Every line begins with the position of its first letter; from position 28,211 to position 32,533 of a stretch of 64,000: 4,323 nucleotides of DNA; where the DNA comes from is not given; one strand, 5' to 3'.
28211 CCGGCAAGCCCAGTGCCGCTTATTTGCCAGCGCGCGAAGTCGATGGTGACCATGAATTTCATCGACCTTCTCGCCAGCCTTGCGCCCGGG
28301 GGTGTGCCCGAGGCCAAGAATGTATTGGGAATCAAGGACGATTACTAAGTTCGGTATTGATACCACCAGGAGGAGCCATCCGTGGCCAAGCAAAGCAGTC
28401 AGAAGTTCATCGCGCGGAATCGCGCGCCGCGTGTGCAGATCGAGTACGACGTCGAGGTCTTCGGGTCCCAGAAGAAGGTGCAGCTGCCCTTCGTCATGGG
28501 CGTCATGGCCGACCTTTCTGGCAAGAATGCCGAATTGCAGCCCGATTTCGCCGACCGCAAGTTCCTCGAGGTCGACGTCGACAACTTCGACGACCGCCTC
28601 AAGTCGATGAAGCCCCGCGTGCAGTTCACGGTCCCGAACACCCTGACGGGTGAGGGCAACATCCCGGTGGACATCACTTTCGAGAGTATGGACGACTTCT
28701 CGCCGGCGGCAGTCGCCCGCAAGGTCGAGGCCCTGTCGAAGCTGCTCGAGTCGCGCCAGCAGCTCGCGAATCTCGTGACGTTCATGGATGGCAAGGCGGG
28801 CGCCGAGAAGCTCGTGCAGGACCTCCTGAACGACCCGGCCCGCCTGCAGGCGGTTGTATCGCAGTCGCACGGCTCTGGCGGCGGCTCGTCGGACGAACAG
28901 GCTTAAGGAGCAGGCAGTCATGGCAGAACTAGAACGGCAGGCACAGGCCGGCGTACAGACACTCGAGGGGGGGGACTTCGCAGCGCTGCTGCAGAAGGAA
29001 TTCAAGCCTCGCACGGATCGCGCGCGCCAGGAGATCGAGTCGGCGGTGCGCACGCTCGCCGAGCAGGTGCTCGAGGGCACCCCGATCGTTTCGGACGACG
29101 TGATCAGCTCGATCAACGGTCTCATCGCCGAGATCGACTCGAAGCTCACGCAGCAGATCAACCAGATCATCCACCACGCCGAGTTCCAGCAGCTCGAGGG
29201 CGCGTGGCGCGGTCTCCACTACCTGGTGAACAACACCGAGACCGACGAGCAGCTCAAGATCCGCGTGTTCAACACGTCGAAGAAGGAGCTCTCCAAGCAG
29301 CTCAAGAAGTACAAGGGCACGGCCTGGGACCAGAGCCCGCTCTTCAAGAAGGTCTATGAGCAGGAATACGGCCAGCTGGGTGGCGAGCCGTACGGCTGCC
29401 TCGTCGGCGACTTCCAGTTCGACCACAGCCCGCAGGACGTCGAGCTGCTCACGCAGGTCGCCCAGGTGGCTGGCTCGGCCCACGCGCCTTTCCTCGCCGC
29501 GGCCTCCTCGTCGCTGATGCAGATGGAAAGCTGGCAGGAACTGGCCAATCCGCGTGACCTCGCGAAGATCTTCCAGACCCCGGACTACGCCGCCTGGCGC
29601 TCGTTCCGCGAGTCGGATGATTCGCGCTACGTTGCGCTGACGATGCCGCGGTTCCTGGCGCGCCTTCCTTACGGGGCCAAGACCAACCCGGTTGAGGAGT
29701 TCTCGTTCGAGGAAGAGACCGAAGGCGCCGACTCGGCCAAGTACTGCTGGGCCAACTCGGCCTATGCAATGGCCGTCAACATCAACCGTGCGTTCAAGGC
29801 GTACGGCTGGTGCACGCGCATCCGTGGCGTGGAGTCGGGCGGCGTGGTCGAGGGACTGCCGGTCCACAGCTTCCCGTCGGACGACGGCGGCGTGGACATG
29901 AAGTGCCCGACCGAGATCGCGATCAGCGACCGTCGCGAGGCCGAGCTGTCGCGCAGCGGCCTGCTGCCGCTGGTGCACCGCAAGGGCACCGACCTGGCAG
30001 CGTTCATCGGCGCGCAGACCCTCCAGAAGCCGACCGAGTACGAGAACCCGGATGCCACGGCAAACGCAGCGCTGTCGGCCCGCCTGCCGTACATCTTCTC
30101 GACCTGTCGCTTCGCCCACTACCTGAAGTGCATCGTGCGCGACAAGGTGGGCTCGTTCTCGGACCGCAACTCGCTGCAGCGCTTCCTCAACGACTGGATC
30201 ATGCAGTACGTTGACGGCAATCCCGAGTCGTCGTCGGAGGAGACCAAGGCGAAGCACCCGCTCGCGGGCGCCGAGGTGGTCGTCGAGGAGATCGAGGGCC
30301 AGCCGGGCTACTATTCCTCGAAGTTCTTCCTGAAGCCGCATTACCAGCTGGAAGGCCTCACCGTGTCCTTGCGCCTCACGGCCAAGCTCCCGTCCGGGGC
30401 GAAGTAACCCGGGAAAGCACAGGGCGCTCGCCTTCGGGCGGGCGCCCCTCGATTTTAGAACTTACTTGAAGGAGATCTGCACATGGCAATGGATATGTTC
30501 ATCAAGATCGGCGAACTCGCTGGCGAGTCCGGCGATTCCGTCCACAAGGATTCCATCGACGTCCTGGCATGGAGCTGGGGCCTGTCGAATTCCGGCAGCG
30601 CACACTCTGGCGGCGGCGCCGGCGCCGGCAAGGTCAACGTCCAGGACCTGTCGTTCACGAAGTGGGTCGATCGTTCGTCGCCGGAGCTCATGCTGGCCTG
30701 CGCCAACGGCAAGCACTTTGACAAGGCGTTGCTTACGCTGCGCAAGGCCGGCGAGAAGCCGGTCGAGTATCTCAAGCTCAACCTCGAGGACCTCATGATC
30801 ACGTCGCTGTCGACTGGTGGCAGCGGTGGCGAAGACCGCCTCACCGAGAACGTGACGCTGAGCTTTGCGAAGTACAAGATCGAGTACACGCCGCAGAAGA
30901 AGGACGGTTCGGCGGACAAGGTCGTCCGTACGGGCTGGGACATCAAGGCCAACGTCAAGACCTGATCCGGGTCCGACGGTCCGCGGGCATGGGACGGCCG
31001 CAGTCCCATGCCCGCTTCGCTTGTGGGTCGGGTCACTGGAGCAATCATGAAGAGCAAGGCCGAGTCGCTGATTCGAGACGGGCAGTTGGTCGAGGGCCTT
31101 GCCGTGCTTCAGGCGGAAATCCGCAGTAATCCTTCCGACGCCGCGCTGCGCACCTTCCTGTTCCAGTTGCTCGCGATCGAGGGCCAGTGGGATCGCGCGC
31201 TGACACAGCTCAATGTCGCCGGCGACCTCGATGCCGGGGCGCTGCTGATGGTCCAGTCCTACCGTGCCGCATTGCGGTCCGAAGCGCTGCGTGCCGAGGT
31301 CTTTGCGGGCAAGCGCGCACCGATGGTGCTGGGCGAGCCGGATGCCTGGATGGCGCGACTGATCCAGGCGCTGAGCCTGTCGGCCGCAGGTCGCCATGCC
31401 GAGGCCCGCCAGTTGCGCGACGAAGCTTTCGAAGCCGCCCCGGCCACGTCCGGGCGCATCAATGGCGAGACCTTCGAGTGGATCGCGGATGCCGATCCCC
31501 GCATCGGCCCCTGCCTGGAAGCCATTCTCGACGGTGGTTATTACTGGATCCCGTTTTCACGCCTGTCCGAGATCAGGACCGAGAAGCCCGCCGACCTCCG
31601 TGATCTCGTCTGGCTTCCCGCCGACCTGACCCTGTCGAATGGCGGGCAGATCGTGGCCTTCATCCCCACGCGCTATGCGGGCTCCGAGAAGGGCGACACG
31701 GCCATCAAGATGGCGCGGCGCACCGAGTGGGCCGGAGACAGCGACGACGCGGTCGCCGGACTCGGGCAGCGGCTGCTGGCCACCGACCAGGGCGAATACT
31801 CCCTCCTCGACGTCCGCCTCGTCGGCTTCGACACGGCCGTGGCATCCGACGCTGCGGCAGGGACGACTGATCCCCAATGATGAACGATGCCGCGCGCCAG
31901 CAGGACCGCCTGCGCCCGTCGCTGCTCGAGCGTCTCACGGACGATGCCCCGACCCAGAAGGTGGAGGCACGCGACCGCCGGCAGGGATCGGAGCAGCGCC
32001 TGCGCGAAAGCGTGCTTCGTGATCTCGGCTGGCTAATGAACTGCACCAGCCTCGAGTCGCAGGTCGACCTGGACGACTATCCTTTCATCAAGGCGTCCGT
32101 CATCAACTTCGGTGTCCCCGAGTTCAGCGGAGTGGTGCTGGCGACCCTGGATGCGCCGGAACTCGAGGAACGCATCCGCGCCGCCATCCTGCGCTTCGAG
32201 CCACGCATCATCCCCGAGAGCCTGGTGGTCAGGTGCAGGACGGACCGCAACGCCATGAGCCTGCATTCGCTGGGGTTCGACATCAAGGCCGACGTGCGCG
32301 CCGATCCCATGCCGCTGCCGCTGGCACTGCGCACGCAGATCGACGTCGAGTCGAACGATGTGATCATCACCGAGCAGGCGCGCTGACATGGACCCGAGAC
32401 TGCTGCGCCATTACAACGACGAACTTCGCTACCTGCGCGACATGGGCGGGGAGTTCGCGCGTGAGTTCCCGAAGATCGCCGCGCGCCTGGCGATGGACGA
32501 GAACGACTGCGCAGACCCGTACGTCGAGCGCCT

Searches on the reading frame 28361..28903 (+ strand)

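Call 5: search_protein_families(library=pfam, proteins=[window:28361-28903:+], max_evalue=0.01)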
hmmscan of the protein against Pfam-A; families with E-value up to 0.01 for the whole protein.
window:28361-28903:+ (181 aa): 1 family
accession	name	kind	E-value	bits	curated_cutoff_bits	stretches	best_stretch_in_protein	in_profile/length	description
PF05591.17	T6SS_VipA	-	1.5e-56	190.9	24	1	18-168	2-153/155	Type VI secretion system, VipA, VC_A0107 or Hcp2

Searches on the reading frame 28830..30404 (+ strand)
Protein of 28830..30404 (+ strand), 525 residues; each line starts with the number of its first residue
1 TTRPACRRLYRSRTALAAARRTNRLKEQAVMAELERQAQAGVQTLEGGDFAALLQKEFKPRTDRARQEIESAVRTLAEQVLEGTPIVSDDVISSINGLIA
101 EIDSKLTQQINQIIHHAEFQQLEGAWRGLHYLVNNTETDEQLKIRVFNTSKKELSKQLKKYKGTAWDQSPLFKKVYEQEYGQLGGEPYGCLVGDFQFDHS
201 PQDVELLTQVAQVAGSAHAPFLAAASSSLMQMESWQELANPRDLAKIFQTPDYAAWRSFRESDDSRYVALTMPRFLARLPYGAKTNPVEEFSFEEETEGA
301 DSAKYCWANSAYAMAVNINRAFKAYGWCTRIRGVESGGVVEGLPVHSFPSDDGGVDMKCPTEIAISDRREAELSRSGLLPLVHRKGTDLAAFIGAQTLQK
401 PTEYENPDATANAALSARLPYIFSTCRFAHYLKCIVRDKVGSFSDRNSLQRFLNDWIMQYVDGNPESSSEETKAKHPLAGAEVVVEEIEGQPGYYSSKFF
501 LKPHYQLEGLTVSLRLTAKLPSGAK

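Call 5: search_protein_families(library=pfam, proteins=[window:28830-30404:+], max_evalue=0.01)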
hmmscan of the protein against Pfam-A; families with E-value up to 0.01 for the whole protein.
window:28830-30404:+ (525 aa): 2 families
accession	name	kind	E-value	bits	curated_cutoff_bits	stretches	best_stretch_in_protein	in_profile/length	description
PF05943.17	VipB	-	2.7e-136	454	27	1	98-399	3-301/301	EvpB/VC_A0108, tail sheath N-terminal domain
PF18945.5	VipB_2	-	9.5e-44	148.6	27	1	409-520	2-112/112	EvpB/VC_A0108, tail sheath gpW/gp25-like domain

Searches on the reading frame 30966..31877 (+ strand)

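Call 5: search_protein_families(library=pfam, proteins=[window:30966-31877:+], max_evalue=0.01)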
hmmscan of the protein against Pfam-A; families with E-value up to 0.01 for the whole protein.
window:30966-31877:+ (304 aa): 3 families
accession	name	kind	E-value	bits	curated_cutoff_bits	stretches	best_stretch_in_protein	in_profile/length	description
PF07024.18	ImpE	-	2.9e-43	147.2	25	1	167-284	1-119/122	ImpE protein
PF13428.12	TPR_14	-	0.0013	19.7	23.5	0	31-67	7-43/44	Tetratricopeptide repeat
PF14559.12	TPR_19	-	0.0052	17.5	25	0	35-90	1-56/68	Tetratricopeptide repeat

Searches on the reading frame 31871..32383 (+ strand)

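Call 5: search_protein_families(library=pfam, proteins=[window:31871-32383:+], max_evalue=0.01)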
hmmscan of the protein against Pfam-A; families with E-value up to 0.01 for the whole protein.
window:31871-32383:+ (171 aa): 1 family
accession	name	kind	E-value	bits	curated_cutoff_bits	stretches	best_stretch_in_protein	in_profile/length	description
PF04965.19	GPW_gp25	-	1.3e-17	63.8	27.2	1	43-146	2-95/96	Baseplate wedge protein gp25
